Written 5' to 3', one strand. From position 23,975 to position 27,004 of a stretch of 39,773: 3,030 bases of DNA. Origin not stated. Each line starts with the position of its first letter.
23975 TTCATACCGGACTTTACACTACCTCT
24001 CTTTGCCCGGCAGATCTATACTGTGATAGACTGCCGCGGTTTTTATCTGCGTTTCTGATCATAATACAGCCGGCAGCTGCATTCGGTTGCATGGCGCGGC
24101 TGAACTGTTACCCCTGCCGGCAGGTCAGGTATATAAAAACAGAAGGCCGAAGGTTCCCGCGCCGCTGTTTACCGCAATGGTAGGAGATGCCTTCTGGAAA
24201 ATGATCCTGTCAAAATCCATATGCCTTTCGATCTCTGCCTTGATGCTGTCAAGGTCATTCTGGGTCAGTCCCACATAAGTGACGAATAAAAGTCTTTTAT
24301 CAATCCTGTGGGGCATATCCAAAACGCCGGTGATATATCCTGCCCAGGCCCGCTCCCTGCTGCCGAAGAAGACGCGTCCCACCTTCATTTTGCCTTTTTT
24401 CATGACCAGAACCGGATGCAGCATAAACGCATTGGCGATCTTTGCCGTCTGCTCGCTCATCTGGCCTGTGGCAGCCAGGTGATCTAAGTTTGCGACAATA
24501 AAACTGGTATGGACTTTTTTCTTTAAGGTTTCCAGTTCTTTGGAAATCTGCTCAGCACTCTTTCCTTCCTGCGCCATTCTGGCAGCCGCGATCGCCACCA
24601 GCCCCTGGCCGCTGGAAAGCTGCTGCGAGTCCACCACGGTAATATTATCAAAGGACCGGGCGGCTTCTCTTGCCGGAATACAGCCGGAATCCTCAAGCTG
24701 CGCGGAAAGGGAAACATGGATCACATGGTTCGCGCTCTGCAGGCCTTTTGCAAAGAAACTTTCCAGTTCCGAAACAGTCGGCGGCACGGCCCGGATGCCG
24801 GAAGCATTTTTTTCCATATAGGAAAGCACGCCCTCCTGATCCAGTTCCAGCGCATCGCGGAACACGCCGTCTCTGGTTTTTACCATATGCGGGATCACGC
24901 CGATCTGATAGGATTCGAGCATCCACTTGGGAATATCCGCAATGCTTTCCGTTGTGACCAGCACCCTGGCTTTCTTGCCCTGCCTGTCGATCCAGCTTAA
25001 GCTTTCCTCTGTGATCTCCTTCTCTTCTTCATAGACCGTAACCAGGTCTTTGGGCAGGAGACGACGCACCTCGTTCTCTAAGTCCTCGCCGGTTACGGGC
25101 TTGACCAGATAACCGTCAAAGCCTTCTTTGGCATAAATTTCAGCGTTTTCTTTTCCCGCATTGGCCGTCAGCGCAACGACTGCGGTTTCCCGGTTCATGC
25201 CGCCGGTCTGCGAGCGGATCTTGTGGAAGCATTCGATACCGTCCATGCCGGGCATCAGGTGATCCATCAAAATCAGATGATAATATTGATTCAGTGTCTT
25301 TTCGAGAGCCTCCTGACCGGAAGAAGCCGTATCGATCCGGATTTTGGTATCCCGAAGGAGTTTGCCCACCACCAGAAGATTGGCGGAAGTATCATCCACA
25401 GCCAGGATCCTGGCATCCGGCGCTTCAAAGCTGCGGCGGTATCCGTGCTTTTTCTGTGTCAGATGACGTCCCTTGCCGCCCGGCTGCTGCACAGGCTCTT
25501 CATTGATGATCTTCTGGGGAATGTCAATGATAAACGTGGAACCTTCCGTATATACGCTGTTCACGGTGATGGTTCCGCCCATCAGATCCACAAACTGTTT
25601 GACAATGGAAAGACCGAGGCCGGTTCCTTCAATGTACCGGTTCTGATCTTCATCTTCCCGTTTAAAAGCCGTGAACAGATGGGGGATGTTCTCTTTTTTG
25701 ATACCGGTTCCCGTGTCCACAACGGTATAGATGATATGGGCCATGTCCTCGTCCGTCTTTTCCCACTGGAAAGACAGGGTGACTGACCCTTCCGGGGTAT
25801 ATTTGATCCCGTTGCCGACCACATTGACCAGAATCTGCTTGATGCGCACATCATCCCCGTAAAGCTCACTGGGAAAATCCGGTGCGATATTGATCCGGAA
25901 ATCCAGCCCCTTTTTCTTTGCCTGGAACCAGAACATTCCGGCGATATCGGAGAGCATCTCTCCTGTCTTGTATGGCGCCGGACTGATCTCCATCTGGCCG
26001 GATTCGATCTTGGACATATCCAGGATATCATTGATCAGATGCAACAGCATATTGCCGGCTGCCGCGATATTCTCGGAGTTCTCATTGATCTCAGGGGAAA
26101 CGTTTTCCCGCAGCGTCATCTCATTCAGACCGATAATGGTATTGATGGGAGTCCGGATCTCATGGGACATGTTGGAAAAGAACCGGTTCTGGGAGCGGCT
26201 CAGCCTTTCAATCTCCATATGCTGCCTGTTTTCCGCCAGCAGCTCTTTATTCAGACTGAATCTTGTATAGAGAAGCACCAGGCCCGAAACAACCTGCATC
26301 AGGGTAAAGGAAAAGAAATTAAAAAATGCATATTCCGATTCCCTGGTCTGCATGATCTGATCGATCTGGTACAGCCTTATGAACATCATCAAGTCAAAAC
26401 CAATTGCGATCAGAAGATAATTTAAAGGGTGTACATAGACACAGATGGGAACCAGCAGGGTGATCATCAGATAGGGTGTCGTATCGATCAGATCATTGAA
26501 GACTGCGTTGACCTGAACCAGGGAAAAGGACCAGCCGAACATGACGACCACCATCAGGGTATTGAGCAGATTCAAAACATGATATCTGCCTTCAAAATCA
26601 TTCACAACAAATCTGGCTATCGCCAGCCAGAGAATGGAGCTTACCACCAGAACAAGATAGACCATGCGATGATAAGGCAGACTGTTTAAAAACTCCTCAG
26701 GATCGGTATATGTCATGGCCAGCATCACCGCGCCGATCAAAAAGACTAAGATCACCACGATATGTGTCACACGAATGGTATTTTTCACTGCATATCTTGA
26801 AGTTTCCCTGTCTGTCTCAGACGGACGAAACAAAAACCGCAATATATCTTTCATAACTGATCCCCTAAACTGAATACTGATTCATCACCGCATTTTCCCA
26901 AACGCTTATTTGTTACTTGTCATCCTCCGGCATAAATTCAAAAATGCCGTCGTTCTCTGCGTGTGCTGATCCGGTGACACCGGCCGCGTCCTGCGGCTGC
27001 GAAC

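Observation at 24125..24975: DegV (fatty-acid-binding fold) domain fused to the C-terminus of a hybrid histidine kinase, with altered ligand-contact motifs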

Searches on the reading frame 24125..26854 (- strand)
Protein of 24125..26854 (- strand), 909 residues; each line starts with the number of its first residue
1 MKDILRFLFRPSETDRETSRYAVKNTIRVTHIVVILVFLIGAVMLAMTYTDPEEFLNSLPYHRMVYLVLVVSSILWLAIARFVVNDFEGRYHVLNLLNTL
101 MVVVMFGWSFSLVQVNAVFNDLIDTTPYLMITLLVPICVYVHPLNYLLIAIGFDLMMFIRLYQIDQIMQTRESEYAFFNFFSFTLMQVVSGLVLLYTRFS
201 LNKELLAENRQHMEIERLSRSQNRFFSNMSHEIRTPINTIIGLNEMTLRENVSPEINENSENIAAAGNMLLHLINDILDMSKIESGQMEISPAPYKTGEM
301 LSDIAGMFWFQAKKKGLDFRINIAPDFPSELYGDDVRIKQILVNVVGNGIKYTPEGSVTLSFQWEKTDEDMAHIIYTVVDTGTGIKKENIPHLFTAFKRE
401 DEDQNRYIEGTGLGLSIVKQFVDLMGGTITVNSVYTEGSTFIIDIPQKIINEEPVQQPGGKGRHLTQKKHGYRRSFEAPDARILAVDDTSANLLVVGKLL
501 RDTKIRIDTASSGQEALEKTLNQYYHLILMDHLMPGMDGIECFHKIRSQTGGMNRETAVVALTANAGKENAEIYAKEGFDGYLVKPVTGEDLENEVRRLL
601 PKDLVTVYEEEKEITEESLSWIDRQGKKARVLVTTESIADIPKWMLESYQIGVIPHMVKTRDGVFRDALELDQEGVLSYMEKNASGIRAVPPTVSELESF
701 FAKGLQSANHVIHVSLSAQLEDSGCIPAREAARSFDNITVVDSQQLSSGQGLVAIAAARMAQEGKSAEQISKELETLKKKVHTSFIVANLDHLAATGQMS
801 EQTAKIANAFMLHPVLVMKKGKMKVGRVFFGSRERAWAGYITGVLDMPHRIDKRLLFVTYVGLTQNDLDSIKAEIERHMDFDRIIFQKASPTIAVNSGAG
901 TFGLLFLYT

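Call 3: search_protein_families(library=pfam, proteins=[window:24125-26854:-], max_evalue=0.01)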
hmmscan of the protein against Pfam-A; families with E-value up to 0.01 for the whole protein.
window:24125-26854:- (909 aa): 4 families
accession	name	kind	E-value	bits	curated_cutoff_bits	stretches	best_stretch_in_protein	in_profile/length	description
PF02645.21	DegV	-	2.7e-40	138.9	27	1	631-907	2-278/280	Uncharacterised protein, DegV family COG1307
PF02518.31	HATPase_c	-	5.3e-26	91.7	26.4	1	333-448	1-110/111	Histidine kinase-, DNA gyrase B-, and HSP90-like ATPase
PF00072.30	Response_reg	-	1e-21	77.6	30.2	1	483-596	1-110/111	Response regulator receiver domain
PF00512.31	HisKA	-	9.1e-18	64.5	26.9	1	222-286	2-66/66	His Kinase A (phospho-acceptor) domain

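Call 5: search_protein_families(library=ncbifam, proteins=[window:24125-26854:-], max_evalue=0.01)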
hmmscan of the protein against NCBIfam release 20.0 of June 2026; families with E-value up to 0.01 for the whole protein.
window:24125-26854:- (909 aa): 144 families (the best 25 are shown)
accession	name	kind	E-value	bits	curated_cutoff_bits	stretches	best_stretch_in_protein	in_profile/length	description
NF008318.0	PRK11107.1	equivalog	6e-90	302.6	890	2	219-457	290-528/920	two-component sensor histidine kinase BarA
TIGR02956.1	TMAO_torS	equivalog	6.6e-85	286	676.5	1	200-605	442-825/967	TMAO reductase system sensor histidine kinase/response regulator TorS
NF011874.0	PRK15347.1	equivalog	8.9e-79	265.6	852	2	207-450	385-617/921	two component system sensor kinase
NF041947.1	LuxQ_Vibrio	equivalog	8.2e-76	255.5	1200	1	212-595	462-834/843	quorum-sensing autoinducer 2 sensor kinase/phosphatase LuxQ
NF008302.0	PRK11091.1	equivalog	1.4e-73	248.4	838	1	208-666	269-691/779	aerobic respiration two-component sensor histidine kinase ArcB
NF038297.2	hybrid_HK_HrmK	equivalog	7.4e-68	229.6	725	1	179-596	192-604/607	hybrid histidine kinase/response regulator HrmK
NF045901.1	HisKinLetSLeg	equivalog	2.7e-66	224.2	1650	2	214-445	285-516/906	two-component system sensor histidine kinase LetS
NF008099.0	PRK10841.1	equivalog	5.9e-60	203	920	2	214-447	462-690/949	two-component system sensor histidine kinase RcsC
NF046044.1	PnpS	equivalog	1e-50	172.9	400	1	212-446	160-390/390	two-component system histidine kinase PnpS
NF047465.1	hybrid_HK_LvrA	exception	6.8e-48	163.3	1200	1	217-614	197-600/819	hybrid histidine kinase/response regulator LvrA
TIGR00762.1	DegV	domain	8.1e-47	159.7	99.7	1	633-906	3-275/276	DegV family EDD domain-containing protein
NF041832.1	near_NosP_CTERM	subfamily_domain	6.3e-45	153.8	400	1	220-597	5-367/370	NahK/ErcS family hybrid sensor histidine kinase/response regulator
NF008543.0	PRK11466.1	equivalog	2.5e-43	148.1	982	1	203-596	424-794/914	TMAO reductase system sensor histidine kinase/response regulator TorS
TIGR02966.1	phoR_proteo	equivalog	2.6e-43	148.3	334.2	1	202-444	94-332/333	phosphate regulon sensor histidine kinase PhoR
NF047874.1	MASE3_PAS_HK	subfamily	2.3e-42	145.6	560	1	209-457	385-635/655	MASE3 domain-containing sensor histidine kinase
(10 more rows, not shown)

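Call 8: find_homologous_proteins(query=window:24125-26854:-, max_evalue=1e-10)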
Query window:24125-26854:- (909 aa): 7981 proteins with E <= 1e-10 among 8000 candidates; the best 120 are listed.
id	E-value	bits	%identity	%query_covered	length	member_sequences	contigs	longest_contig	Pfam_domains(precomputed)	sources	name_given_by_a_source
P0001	0.0e+0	1961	96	100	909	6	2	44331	PF02518.32,PF00512.32,PF02645.22,PF00072.31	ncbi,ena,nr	ncbi:MAG: DegV family EDD domain-containing protein [Lachnospiraceae bacterium]|nr:DegV family EDD d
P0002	0.0e+0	1083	54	100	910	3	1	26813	PF02518.32,PF00512.32,PF02645.22,PF00072.31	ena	-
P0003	0.0e+0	1081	54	100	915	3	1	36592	PF02518.32,PF00512.32,PF02645.22,PF00072.31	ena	-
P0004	0.0e+0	1076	54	100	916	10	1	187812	PF02518.32,PF00512.32,PF02645.22,PF00072.31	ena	-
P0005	0.0e+0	1073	54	100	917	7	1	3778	PF02518.32,PF00512.32,PF02645.22,PF00072.31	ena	-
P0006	0.0e+0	1072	53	100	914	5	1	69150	PF02518.32,PF00512.32,PF02645.22,PF00072.31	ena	-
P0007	0.0e+0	1071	54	100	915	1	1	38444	PF02518.32,PF00512.32,PF02645.22,PF00072.31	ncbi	-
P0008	0.0e+0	1070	53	100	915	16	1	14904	PF02518.32,PF00512.32,PF02645.22,PF00072.31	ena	-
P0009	0.0e+0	1070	53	100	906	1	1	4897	PF02518.32,PF00512.32,PF02645.22,PF00072.31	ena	-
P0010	0.0e+0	1069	54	100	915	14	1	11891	PF02518.32,PF00512.32,PF02645.22,PF00072.31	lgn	-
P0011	0.0e+0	1064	53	100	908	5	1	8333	PF02518.32,PF00512.32,PF02645.22,PF00072.31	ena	-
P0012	0.0e+0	1060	53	100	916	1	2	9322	PF02518.32,PF00512.32,PF02645.22,PF00072.31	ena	-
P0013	0.0e+0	1060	53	100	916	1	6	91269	PF02518.32,PF00512.32,PF02645.22,PF00072.31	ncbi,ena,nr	ncbi:MAG: DegV family EDD domain-containing protein [Clostridiales bacterium]|nr:DegV family EDD dom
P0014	0.0e+0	1060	53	100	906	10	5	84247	PF02518.32,PF00512.32,PF02645.22,PF00072.31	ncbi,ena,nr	ncbi:MAG: DegV family EDD domain-containing protein [Clostridiales bacterium]|nr:DegV family EDD dom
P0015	0.0e+0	1060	52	100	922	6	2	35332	PF02518.32,PF00512.32,PF02645.22,PF00072.31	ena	-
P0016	0.0e+0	1060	53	100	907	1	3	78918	PF02518.32,PF00512.32,PF02645.22,PF00072.31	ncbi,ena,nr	ncbi:MAG: DegV family EDD domain-containing protein [Clostridiales bacterium]|nr:DegV family EDD dom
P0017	0.0e+0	1060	53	100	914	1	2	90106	PF02518.32,PF00512.32,PF02645.22,PF00072.31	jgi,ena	-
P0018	0.0e+0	1058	52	100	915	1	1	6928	PF02518.32,PF00512.32,PF02645.22,PF00072.31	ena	-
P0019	0.0e+0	1058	53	100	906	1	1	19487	PF02518.32,PF00512.32,PF02645.22,PF00072.31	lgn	-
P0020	0.0e+0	1058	53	100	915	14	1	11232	PF02518.32,PF00512.32,PF02645.22,PF00072.31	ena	-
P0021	0.0e+0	1057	53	100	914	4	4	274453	PF02518.32,PF00512.32,PF02645.22,PF00072.31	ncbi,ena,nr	ncbi:MAG: DegV family EDD domain-containing protein [Clostridiales bacterium]|nr:DegV family EDD dom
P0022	0.0e+0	1057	53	100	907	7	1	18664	PF02518.32,PF00512.32,PF02645.22,PF00072.31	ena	-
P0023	0.0e+0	1057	53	100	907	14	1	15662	PF02518.32,PF00512.32,PF02645.22,PF00072.31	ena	-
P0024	0.0e+0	1057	53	100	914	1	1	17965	PF02518.32,PF00512.32,PF02645.22,PF00072.31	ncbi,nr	ncbi:MAG: DegV family EDD domain-containing protein [Clostridiales bacterium]|nr:DegV family EDD dom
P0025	0.0e+0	1057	53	100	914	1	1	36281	PF02518.32,PF00512.32,PF02645.22,PF00072.31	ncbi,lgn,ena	-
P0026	0.0e+0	1057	53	100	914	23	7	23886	PF02518.32,PF00512.32,PF02645.22,PF00072.31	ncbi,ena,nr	ncbi:MAG: DegV family EDD domain-containing protein [Clostridiales bacterium]|nr:DegV family EDD dom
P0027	0.0e+0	1056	53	100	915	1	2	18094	PF02518.32,PF00512.32,PF02645.22,PF00072.31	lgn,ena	-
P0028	0.0e+0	1054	53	100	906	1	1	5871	PF02518.32,PF00512.32,PF02645.22,PF00072.31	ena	-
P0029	0.0e+0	1054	54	100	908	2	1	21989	PF02518.32,PF00512.32,PF02645.22,PF00072.31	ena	-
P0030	0.0e+0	1054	53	100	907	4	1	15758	PF02518.32,PF00512.32,PF02645.22,PF00072.31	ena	-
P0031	0.0e+0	1054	53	100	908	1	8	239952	PF02518.32,PF00512.32,PF02645.22,PF00072.31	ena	-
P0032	0.0e+0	1054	52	100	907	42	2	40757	PF02518.32,PF00512.32,PF02645.22,PF00072.31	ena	-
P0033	0.0e+0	1054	52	100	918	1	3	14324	PF02518.32,PF00512.32,PF02645.22,PF00072.31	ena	-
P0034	0.0e+0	1053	53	100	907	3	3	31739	PF02518.32,PF00512.32,PF02645.22,PF00072.31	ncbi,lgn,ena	-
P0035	0.0e+0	1053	52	100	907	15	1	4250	PF02518.32,PF00512.32,PF02645.22,PF00072.31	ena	-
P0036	0.0e+0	1052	53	100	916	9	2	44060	PF02518.32,PF00512.32,PF02645.22,PF00072.31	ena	-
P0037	0.0e+0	1051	53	100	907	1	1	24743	PF02518.32,PF00512.32,PF02645.22,PF00072.31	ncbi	-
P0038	0.0e+0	1051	52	100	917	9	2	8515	PF02518.32,PF00512.32,PF02645.22,PF00072.31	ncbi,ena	-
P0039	0.0e+0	1051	53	100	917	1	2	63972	PF02518.32,PF00512.32,PF02645.22,PF00072.31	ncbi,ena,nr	ncbi:MAG: DegV family EDD domain-containing protein [Clostridiales bacterium]|nr:DegV family EDD dom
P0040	0.0e+0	1050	53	100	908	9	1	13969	PF02518.32,PF00512.32,PF02645.22,PF00072.31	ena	-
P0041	0.0e+0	1050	53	100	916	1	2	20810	PF02518.32,PF00512.32,PF02645.22,PF00072.31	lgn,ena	-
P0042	0.0e+0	1050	53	100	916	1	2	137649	PF02518.32,PF00512.32,PF02645.22,PF00072.31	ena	-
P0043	0.0e+0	1050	53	100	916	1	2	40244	PF02518.32,PF00512.32,PF02645.22,PF00072.31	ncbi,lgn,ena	-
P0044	0.0e+0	1050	53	100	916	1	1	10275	PF02518.32,PF00512.32,PF02645.22,PF00072.31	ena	-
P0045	0.0e+0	1050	53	100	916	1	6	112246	PF02518.32,PF00512.32,PF02645.22,PF00072.31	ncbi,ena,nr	ncbi:MAG: DegV family EDD domain-containing protein [Clostridiales bacterium]|nr:DegV family EDD dom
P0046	0.0e+0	1049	53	100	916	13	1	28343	PF02518.32,PF00512.32,PF02645.22,PF00072.31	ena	-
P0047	0.0e+0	1049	53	100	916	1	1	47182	PF02518.32,PF00512.32,PF02645.22,PF00072.31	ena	-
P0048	0.0e+0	1048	53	100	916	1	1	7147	PF02518.32,PF00512.32,PF02645.22,PF00072.31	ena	-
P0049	0.0e+0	1048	53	100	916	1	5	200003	PF02518.32,PF00512.32,PF02645.22,PF00072.31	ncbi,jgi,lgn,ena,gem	-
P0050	0.0e+0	1048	53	100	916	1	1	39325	PF02518.32,PF00512.32,PF02645.22,PF00072.31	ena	-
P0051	0.0e+0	1048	53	100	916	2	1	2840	PF02518.32,PF00512.32,PF02645.22,PF00072.31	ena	-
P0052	0.0e+0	1048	52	100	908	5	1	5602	PF02518.32,PF00512.32,PF02645.22,PF00072.31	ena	-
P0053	0.0e+0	1048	53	100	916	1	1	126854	PF02518.32,PF00512.32,PF02645.22,PF00072.31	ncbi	-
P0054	0.0e+0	1048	53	100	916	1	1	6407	PF02518.32,PF00512.32,PF02645.22,PF00072.31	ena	-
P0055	0.0e+0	1047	53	100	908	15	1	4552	PF02518.32,PF00512.32,PF02645.22,PF00072.31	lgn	-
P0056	0.0e+0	1047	53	100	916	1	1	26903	PF02518.32,PF00512.32,PF02645.22,PF00072.31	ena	-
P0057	0.0e+0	1047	52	100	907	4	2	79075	PF02518.32,PF00512.32,PF02645.22,PF00072.31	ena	-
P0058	0.0e+0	1046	52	100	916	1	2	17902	PF02518.32,PF00512.32,PF02645.22,PF00072.31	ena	-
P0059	0.0e+0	1046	54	100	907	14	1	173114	PF02518.32,PF00512.32,PF02645.22,PF00072.31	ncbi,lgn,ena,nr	ncbi:EDD domain protein, DegV family [Ruminococcaceae bacterium YAD3003]|nr:EDD domain protein, DegV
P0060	0.0e+0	1045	52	100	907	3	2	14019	PF02518.32,PF00512.32,PF02645.22,PF00072.31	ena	-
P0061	0.0e+0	1045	52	100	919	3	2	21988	PF02518.32,PF00512.32,PF02645.22,PF00072.31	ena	-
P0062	0.0e+0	1045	52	100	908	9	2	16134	PF02518.32,PF00512.32,PF02645.22,PF00072.31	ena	-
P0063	0.0e+0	1044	52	100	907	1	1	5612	PF02518.32,PF00512.32,PF02645.22,PF00072.31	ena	-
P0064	0.0e+0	1044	52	100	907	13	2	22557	PF02518.32,PF00512.32,PF02645.22,PF00072.31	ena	-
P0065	0.0e+0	1043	52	100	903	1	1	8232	PF02518.32,PF00512.32,PF02645.22,PF00072.31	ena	-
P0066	0.0e+0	1043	52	100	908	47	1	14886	PF02518.32,PF00512.32,PF02645.22,PF00072.31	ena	-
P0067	0.0e+0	1042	52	100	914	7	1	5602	PF02518.32,PF00512.32,PF02645.22,PF00072.31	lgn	-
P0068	0.0e+0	1042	52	100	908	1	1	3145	PF02518.32,PF00512.32,PF02645.22,PF00072.31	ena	-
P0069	0.0e+0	1040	53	100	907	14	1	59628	PF02518.32,PF00512.32,PF02645.22,PF00072.31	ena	-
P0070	0.0e+0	1039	53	100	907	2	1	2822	PF02518.32,PF00512.32,PF02645.22,PF00072.31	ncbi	-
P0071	0.0e+0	1039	52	100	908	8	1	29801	PF02518.32,PF00512.32,PF02645.22,PF00072.31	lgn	-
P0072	0.0e+0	1037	52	100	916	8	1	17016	PF02518.32,PF00512.32,PF02645.22,PF00072.31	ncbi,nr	ncbi:MAG: DegV family EDD domain-containing protein [Clostridiales bacterium]|nr:DegV family EDD dom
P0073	0.0e+0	1035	52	100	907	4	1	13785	PF02518.32,PF00512.32,PF02645.22,PF00072.31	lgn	-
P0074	0.0e+0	1035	52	100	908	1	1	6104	PF02518.32,PF00512.32,PF02645.22,PF00072.31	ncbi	-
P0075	0.0e+0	1033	51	100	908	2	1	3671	PF02518.32,PF00512.32,PF02645.22,PF00072.31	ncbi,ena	-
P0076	0.0e+0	1032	52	100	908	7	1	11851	PF02518.32,PF00512.32,PF02645.22,PF00072.31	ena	-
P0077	0.0e+0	1032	51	100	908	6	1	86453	PF02518.32,PF00512.32,PF02645.22,PF00072.31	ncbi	-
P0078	0.0e+0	1031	53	95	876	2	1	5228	PF02518.32,PF00512.32,PF02645.22,PF00072.31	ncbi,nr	ncbi:MAG: DegV family EDD domain-containing protein, partial [Clostridiales bacterium]|nr:DegV famil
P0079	0.0e+0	1029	52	100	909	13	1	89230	PF02518.32,PF00512.32,PF02645.22,PF00072.31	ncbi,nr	ncbi:MAG: DegV family EDD domain-containing protein [Saccharofermentans sp.]|nr:DegV family EDD doma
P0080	0.0e+0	1029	51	100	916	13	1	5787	PF02518.32,PF00512.32,PF02645.22,PF00072.31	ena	-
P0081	0.0e+0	1028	52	100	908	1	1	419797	PF02518.32,PF00512.32,PF02645.22,PF00072.31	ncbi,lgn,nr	ncbi:DegV family protein with EDD domain [Ruminococcaceae bacterium R-25]|nr:DegV family protein wit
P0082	0.0e+0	1028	52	100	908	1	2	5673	PF02518.32,PF00512.32,PF02645.22,PF00072.31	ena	-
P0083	0.0e+0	1027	52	100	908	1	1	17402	PF02518.32,PF00512.32,PF02645.22,PF00072.31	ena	-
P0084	0.0e+0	1027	52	100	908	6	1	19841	PF02518.32,PF00512.32,PF02645.22,PF00072.31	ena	-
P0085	0.0e+0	1026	52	100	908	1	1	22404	PF02518.32,PF00512.32,PF02645.22,PF00072.31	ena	-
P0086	0.0e+0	1026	52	100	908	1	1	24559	PF02518.32,PF00512.32,PF02645.22,PF00072.31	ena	-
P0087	0.0e+0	1026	52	100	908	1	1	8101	PF02518.32,PF00512.32,PF02645.22,PF00072.31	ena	-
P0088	0.0e+0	1026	55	94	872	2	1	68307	PF02518.32,PF00512.32,PF02645.22,PF00072.31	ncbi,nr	ncbi:MAG: DegV family EDD domain-containing protein [Clostridiales bacterium]|nr:DegV family EDD dom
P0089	0.0e+0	1026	52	100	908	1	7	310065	PF02518.32,PF00512.32,PF02645.22,PF00072.31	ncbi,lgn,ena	-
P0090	0.0e+0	1025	52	100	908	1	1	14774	PF02518.32,PF00512.32,PF02645.22,PF00072.31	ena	-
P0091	0.0e+0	1025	52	100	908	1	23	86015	PF02518.32,PF00512.32,PF02645.22,PF00072.31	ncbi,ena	-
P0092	0.0e+0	1025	51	100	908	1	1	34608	PF02518.32,PF00512.32,PF02645.22,PF00072.31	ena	-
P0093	0.0e+0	1025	52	100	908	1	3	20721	PF02518.32,PF00512.32,PF02645.22,PF00072.31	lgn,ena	-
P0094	0.0e+0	1024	52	100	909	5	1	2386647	PF02518.32,PF00512.32,PF02645.22,PF00072.31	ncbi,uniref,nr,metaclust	ncbi:DegV family protein [Butyrivibrio sp. AE2032]|uniref:DegV family protein n=1 Tax=Butyrivibrio s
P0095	0.0e+0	1024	51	100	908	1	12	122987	PF02518.32,PF00512.32,PF02645.22,PF00072.31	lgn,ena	-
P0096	0.0e+0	1024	52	100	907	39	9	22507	PF02518.32,PF00512.32,PF02645.22,PF00072.31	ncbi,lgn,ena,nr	ncbi:MAG: DegV family EDD domain-containing protein [Clostridiales bacterium]|nr:DegV family EDD dom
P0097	0.0e+0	1023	51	100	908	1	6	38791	PF02518.32,PF00512.32,PF02645.22,PF00072.31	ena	-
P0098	0.0e+0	1023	51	100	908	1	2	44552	PF02518.32,PF00512.32,PF02645.22,PF00072.31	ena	-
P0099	0.0e+0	1022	51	100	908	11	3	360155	PF02518.32,PF00512.32,PF02645.22,PF00072.31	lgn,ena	-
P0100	0.0e+0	1022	51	100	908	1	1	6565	PF02518.32,PF00512.32,PF02645.22,PF00072.31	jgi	jgi:DegV family protein with EDD domain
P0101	0.0e+0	1022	51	100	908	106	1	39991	PF02518.32,PF00512.32,PF02645.22,PF00072.31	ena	-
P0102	0.0e+0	1021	54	96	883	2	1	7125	PF02518.32,PF00512.32,PF02645.22,PF00072.31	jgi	jgi:DegV family protein with EDD domain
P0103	0.0e+0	1021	52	100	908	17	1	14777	PF02518.32,PF00512.32,PF02645.22,PF00072.31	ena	-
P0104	0.0e+0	1021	51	100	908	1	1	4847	PF02518.32,PF00512.32,PF02645.22,PF00072.31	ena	-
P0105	0.0e+0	1021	51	100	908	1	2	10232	PF02518.32,PF00512.32,PF02645.22,PF00072.31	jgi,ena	-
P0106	0.0e+0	1020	52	100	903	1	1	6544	PF02518.32,PF00512.32,PF02645.22,PF00072.31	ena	-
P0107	0.0e+0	1018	52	100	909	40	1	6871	PF02518.32,PF00512.32,PF02645.22,PF00072.31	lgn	-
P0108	0.0e+0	1018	52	100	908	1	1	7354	PF02518.32,PF00512.32,PF02645.22,PF00072.31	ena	-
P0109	0.0e+0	1017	52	100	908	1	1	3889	PF02518.32,PF00512.32,PF02645.22,PF00072.31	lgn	-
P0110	0.0e+0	1017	51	100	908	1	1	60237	PF02518.32,PF00512.32,PF02645.22,PF00072.31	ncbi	-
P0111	0.0e+0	1017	51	100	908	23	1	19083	PF02518.32,PF00512.32,PF02645.22,PF00072.31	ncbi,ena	-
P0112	0.0e+0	1016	51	100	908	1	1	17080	PF02518.32,PF00512.32,PF02645.22,PF00072.31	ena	-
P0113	0.0e+0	1016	51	100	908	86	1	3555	PF02518.32,PF00512.32,PF02645.22,PF00072.31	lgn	-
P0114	0.0e+0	1016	52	100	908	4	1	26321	PF02518.32,PF00512.32,PF02645.22,PF00072.31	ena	-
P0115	0.0e+0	1016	52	100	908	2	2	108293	PF02518.32,PF00512.32,PF02645.22,PF00072.31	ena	-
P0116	0.0e+0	1016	52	100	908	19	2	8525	PF02518.32,PF00512.32,PF02645.22,PF00072.31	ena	-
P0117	0.0e+0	1016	51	100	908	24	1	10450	PF02518.32,PF00512.32,PF02645.22,PF00072.31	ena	-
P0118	0.0e+0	1014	51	100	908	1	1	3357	PF02518.32,PF00512.32,PF02645.22,PF00072.31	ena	-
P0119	0.0e+0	1013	52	100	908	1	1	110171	PF02518.32,PF00512.32,PF02645.22,PF00072.31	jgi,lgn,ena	-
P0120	0.0e+0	1013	51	100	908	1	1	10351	PF02518.32,PF00512.32,PF02645.22,PF00072.31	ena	-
